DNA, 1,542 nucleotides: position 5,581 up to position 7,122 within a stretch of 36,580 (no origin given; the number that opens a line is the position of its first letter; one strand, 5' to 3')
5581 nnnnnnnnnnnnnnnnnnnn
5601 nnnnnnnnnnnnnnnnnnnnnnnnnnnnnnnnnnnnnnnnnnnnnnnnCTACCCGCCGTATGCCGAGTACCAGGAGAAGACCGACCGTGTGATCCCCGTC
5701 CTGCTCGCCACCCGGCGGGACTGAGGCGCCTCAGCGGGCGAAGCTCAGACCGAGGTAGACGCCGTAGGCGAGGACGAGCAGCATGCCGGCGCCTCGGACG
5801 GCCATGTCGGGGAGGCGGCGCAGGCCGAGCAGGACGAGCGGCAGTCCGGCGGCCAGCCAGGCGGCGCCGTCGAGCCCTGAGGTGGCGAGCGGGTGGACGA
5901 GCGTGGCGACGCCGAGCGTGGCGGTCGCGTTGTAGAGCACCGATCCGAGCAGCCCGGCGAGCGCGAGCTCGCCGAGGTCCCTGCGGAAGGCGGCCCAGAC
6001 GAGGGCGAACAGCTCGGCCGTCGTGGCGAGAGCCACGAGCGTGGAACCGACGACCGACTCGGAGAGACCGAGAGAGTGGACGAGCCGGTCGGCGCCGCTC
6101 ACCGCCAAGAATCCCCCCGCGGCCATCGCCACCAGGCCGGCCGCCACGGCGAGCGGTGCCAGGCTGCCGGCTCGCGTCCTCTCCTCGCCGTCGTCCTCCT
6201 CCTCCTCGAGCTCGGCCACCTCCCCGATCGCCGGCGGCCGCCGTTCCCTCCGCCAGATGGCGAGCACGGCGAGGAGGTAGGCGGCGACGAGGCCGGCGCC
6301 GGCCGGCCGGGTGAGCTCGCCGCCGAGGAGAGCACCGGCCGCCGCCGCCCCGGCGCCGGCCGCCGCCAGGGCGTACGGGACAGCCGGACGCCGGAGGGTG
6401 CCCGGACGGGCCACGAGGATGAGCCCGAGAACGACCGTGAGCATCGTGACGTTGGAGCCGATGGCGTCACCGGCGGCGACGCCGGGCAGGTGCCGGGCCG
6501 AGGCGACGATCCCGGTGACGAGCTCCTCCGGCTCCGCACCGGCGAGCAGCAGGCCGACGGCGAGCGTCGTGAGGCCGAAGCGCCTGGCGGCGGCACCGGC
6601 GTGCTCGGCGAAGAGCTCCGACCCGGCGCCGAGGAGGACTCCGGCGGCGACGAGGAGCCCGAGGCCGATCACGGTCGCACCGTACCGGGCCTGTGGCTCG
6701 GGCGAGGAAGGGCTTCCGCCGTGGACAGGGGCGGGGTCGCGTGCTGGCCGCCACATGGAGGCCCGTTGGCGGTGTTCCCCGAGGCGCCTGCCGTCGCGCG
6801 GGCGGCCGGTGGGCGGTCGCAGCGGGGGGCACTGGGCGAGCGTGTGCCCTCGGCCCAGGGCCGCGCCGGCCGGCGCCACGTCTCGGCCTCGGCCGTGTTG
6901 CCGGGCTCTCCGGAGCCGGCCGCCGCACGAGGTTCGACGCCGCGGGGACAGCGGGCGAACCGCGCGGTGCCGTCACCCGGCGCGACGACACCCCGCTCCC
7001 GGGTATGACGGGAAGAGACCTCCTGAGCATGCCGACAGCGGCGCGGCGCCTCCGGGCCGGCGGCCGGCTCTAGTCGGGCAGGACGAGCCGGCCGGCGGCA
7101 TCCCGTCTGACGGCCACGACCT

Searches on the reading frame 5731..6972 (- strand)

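Call 66: search_protein_families(library=pfam, proteins=[window:5731-6972:-], max_evalue=0.0001)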
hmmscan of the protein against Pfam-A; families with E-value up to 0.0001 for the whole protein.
window:5731-6972:- (413 aa): 1 family
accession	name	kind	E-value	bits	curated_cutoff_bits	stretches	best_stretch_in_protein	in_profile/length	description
PF01699.29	Na_Ca_ex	-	1.9e-24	86.8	24.9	2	273-411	3-150/151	Sodium/calcium exchanger protein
